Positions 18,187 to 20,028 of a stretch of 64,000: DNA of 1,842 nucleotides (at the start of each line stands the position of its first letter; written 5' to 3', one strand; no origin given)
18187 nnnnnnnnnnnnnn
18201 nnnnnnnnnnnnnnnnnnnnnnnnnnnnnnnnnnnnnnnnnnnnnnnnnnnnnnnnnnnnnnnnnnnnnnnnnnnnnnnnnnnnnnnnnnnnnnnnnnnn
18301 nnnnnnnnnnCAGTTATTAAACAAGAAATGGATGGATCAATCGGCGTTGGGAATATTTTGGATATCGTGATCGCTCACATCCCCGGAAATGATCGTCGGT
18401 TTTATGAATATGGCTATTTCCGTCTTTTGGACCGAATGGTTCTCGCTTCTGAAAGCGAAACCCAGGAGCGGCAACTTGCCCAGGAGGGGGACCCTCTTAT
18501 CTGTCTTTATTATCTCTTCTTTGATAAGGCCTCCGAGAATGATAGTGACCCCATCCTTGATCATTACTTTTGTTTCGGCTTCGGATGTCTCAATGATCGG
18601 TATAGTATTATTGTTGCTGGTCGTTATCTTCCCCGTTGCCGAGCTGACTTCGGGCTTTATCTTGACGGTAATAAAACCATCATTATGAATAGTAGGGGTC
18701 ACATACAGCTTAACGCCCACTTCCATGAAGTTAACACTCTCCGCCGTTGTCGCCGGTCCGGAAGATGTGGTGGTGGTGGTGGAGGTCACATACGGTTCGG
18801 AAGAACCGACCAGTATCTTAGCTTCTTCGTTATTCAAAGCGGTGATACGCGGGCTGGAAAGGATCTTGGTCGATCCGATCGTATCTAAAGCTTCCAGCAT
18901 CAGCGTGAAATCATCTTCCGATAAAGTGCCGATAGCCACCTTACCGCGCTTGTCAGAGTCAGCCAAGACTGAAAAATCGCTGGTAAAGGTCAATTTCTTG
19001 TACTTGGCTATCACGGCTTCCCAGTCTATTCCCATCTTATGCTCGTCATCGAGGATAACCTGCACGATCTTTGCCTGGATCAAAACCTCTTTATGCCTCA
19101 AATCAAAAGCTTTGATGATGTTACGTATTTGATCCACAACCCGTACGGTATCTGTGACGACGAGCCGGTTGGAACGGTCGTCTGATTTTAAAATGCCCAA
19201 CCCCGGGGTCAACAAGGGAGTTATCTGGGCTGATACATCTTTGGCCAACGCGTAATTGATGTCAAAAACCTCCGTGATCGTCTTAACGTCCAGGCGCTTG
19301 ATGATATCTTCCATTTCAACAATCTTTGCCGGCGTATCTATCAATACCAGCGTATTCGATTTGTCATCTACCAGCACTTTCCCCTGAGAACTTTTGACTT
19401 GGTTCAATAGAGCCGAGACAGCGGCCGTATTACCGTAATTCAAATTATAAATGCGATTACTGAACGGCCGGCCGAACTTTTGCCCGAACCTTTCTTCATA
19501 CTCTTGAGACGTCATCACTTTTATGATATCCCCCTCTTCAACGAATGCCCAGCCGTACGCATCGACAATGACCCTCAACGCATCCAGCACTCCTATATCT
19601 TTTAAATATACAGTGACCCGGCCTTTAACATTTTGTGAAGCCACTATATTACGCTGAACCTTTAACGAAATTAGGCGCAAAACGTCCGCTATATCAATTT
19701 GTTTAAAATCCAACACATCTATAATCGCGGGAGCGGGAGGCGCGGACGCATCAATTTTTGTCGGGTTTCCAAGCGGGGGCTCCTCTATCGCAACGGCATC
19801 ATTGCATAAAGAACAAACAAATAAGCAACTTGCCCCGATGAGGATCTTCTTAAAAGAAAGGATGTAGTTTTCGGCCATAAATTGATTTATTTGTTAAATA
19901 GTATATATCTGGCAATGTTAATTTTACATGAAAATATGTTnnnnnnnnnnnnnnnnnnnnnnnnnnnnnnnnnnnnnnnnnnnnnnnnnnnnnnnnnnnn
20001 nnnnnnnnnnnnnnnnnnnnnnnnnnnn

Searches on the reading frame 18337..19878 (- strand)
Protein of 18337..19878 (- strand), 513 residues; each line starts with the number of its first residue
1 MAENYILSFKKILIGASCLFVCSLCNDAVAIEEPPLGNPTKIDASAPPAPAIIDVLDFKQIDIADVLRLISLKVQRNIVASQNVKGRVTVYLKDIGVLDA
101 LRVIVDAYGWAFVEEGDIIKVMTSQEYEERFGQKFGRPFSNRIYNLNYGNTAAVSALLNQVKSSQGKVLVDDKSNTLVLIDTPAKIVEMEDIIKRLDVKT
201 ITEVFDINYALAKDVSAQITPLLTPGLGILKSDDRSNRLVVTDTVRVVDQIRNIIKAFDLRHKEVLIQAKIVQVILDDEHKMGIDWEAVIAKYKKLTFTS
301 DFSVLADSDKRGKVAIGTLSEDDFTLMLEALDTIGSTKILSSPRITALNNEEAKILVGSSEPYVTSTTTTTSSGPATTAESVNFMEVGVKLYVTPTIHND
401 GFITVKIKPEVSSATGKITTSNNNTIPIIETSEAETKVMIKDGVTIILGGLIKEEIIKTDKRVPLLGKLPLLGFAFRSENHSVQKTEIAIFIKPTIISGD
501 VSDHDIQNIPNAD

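Call 6: search_protein_families(library=pfam, proteins=[window:18337-19878:-], max_evalue=0.01)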
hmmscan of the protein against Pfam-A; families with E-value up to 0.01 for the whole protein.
window:18337-19878:- (513 aa): 4 families
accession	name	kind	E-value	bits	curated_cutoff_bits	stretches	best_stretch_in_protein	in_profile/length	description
PF00263.26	Secretin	-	2.9e-48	164.1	27.5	1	330-497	1-168/169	Bacterial type II and III secretion system protein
PF03958.22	Secretin_N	-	3.6e-22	78.8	28.2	2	142-198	2-65/69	Bacterial type II/III secretion system short domain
PF21305.2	type_II_gspD_N0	-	2.2e-07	31.1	27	1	56-121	1-71/71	GspD-like, N0 domain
PF07660.19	STN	-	0.0046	17.2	28.4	0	77-122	2-50/52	Secretin and TonB N terminus short domain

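Call 7: search_protein_families(library=ncbifam, proteins=[window:18337-19878:-], max_evalue=0.01)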
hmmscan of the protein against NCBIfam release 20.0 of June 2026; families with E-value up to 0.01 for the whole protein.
window:18337-19878:- (513 aa): 9 families
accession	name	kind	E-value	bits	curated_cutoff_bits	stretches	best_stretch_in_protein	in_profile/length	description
TIGR02515.1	IV_pilus_PilQ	subfamily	1.4e-73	248.3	284.35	2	202-497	99-427/428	type IV pilus secretin PilQ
TIGR02517.1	type_II_gspD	equivalog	2.5e-72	244.2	351.35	2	231-500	304-593/600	type II secretion system secretin GspD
TIGR02519.1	pilus_MshL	equivalog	3.3e-52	177.3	250.2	1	239-497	10-290/290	pilus (MSHA type) biogenesis protein MshL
NF010083.0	PRK13568.1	equivalog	5.3e-50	170.4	554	2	206-498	127-418/419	DNA uptake porin HofQ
NF007851.2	PRK10560.1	exception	1.6e-46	158.9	598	2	206-498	123-410/412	DNA uptake porin HofQ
TIGR02516.1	type_III_yscC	equivalog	1.5e-38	132.6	238.45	1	230-498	201-462/463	type III secretion system outer membrane ring subunit SctC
NF011873.0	PRK15346.1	equivalog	5.5e-28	97.9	524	1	228-494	236-491/499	EscC/YscC/HrcC family type III secretion system outer membrane ring protein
TIGR02520.1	pilus_B_mal_scr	equivalog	1.6e-22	79.8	287.65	1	206-451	215-472/513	PilN family type IVB pilus formation outer membrane protein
NF042912.1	Amuc_1098_fam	equivalog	1.2e-21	76.5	750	1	413-497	712-796/805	Amuc_1098 family type IV pilus outer membrane protein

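Call 65: find_related_loci(query=window:18337-19878:-, collection=metagenome_contigs, flank=8000)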
Query window:18337-19878:- (513 aa) in metagenome_contigs; peptide patterns used: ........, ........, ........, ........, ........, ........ (x = any residue, [..] = any of these).
101 stretches matched a pattern; 10 encode a relative of the query (tblastn E <= 1e-3); 10 distinct loci.
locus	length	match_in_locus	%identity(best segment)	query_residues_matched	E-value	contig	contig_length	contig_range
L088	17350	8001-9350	60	52-501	7e-177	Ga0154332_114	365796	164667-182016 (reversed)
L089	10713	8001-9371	40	56-500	3e-103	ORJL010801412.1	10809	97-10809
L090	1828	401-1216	53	52-324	1e-101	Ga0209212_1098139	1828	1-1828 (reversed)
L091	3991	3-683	65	276-504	3e-93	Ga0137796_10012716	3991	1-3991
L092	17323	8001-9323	33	56-509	6e-57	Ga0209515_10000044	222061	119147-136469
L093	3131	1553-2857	31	56-502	6e-52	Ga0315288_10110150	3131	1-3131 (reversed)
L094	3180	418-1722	31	56-502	6e-52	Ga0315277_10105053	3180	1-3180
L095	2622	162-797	43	290-509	2e-41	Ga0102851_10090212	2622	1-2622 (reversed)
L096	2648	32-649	41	291-500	2e-37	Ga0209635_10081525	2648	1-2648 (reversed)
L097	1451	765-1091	41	393-500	9e-20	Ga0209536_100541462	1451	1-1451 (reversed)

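Call 71: search_protein_families(library=pfam, proteins=[L088:9823-10848:+, L088:10861-13683:+, L088:13753-15132:+, L088:15089-15649:+, L088:15692-16549:+, L091:658-1722:+, L091:1659-2537:+, L091:2996-3655:+], max_evalue=0.001)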
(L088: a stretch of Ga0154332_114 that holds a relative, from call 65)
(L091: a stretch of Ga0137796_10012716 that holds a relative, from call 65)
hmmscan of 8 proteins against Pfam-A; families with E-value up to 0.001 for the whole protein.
L088:9823-10848:+ (341 aa): 1 family
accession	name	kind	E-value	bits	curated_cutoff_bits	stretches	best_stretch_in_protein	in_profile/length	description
PF11845.13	Tll0287-like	-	2.3e-19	70.7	24.1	1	60-218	6-144/144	Tll0287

L088:10861-13683:+ (940 aa): 13 families
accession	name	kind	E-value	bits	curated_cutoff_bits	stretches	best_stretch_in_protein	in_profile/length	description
PF00989.32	PAS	-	2.5e-37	127.8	22.6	2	558-664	6-113/113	PAS fold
PF13426.13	PAS_9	-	3.1e-37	127.4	27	2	566-666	4-103/103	PAS domain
PF02518.31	HATPase_c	-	2.7e-25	89.4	26.4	1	798-910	2-110/111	Histidine kinase-, DNA gyrase B-, and HSP90-like ATPase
PF08448.16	PAS_4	-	4.3e-22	78.9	23.1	2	559-668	1-109/110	PAS fold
PF02743.24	dCache_1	-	1.5e-19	70.9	45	1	34-291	3-240/240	Cache domain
PF08447.18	PAS_3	-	8.5e-15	55.2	25.6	1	578-660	4-88/89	PAS fold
PF00512.31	HisKA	-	9.3e-15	54.9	26.9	1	689-752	3-63/66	His Kinase A (phospho-acceptor) domain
PF13188.13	PAS_8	-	1.9e-13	50.2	21.8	1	430-481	2-50/65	PAS domain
PF00672.30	HAMP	-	5e-13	49.6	25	1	327-377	3-53/53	HAMP domain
PF24820.1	Diguanyl_cycl_sensor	-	5.6e-10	39.6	28.1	1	435-541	2-109/109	Diguanylate cyclase-like sensor domain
PF17201.10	Cache_3-Cache_2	-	6.7e-05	22.8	27.7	1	166-300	158-292/299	Cache 3/Cache 2 fusion domain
PF14501.12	HATPase_c_5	-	0.00089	19.6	22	0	802-894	6-89/102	GHKL domain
PF17203.10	sCache_3_2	-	0.00098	19.7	28.4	0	107-186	45-123/140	Single cache domain 3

L088:13753-15132:+ (459 aa): 2 families
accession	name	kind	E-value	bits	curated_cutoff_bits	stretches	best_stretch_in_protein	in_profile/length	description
PF01933.23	CofD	-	1.1e-88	297.6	30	1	127-406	1-277/290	2-phospho-L-lactate transferase CofD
PF00072.30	Response_reg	-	3.4e-05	24.4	30.2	1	17-117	12-110/111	Response regulator receiver domain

L088:15089-15649:+ (186 aa): 1 family
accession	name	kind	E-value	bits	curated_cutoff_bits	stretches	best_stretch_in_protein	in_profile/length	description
PF00588.24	SpoU_methylase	-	3.3e-32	112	29.7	1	36-177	2-142/142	SpoU rRNA Methylase family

L088:15692-16549:+ (285 aa): 1 family
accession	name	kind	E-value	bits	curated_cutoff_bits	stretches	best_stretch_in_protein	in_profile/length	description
PF19783.5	DUF6268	-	5.7e-08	32.5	22.8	1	145-265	129-252/279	Domain of unknown function (DUF6268)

L091:658-1722:+ (354 aa): 2 families
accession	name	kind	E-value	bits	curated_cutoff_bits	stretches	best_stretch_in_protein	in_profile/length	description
PF01520.23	Amidase_3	-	2.4e-55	187.7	27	1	137-348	1-172/174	N-acetylmuramoyl-L-alanine amidase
PF07833.16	Cu_amine_oxidN1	-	9.6e-07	29.2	24.2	1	50-115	24-88/108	Copper amine oxidase N-terminal domain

L091:1659-2537:+ (292 aa): 1 family
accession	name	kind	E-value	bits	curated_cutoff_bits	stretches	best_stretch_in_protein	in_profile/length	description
PF01177.27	Asp_Glu_race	-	8.5e-24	85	31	1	44-237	12-207/211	Asp/Glu/Hydantoin racemase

L091:2996-3655:+ (219 aa): 3 families
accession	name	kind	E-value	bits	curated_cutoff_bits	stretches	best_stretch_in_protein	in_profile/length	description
PF06508.19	QueC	-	4.1e-73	245.8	22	1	3-211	1-208/210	Queuosine biosynthesis protein QueC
PF02568.20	ThiI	-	1.8e-06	28.2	20.5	1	3-72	5-80/197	Thiamine biosynthesis protein (ThiI)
PF00733.27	Asn_synthase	-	0.00032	20.9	21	1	6-60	22-77/354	Asparagine synthase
